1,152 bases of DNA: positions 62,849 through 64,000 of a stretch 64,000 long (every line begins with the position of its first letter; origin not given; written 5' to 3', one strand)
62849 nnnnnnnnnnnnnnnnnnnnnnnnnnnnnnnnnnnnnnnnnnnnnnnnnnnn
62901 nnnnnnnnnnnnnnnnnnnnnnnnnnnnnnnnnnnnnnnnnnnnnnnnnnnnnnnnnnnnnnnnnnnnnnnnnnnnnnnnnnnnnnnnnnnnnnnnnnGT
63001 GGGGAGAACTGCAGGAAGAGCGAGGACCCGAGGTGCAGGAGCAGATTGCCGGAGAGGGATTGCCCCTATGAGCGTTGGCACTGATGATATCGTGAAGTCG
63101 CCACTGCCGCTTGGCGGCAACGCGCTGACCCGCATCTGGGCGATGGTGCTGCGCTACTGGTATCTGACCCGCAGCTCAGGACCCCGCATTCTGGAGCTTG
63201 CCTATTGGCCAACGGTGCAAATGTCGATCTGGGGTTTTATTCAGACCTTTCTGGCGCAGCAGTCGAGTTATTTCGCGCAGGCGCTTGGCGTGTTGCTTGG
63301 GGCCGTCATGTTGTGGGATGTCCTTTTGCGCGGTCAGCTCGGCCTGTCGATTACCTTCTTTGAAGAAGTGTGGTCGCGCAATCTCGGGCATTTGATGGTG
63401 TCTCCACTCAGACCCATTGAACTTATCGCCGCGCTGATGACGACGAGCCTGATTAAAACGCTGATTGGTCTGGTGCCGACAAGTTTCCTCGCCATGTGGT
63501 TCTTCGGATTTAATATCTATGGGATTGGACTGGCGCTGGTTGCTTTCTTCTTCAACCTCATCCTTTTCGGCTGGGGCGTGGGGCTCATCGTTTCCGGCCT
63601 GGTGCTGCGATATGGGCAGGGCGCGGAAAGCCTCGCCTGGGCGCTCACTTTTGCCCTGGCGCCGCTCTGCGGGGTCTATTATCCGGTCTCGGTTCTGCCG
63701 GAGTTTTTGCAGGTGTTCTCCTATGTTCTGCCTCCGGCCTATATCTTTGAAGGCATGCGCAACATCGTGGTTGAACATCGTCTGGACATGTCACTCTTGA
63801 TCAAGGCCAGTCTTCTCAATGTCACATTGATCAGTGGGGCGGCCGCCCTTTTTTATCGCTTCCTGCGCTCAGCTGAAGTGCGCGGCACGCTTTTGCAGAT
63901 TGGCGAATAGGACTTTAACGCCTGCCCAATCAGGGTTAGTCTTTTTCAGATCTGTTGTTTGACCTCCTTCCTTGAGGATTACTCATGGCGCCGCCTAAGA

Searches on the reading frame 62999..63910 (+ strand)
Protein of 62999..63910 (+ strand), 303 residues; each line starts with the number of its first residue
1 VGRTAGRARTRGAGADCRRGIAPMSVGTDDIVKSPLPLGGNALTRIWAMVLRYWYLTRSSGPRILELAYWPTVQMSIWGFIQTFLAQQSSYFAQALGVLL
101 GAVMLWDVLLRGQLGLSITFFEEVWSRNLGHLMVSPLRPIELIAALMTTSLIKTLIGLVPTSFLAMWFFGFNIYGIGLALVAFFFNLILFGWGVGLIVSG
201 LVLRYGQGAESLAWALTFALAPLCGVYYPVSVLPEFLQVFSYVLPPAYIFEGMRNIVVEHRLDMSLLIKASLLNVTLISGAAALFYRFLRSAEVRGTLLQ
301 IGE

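Call 14: search_protein_families(library=pfam, proteins=[window:62999-63910:+])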
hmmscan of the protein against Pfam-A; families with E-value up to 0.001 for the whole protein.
window:62999-63910:+ (303 aa): 2 families
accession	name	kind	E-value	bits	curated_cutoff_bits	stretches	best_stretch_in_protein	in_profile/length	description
PF01061.29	ABC2_membrane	-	3.6e-11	43.4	26.9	1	66-256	19-209/211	ABC-2 type transporter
PF12698.13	ABC2_membrane_3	-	7.5e-07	29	31.6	1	86-258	154-320/347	ABC-2 family transporter protein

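Call 21: find_encoding_contigs(protein=window:62999-63910:+, flank=10000, max_places=6)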
Protein window:62999-63910:+ (303 aa): no gene with exactly this product is on record in the collection.
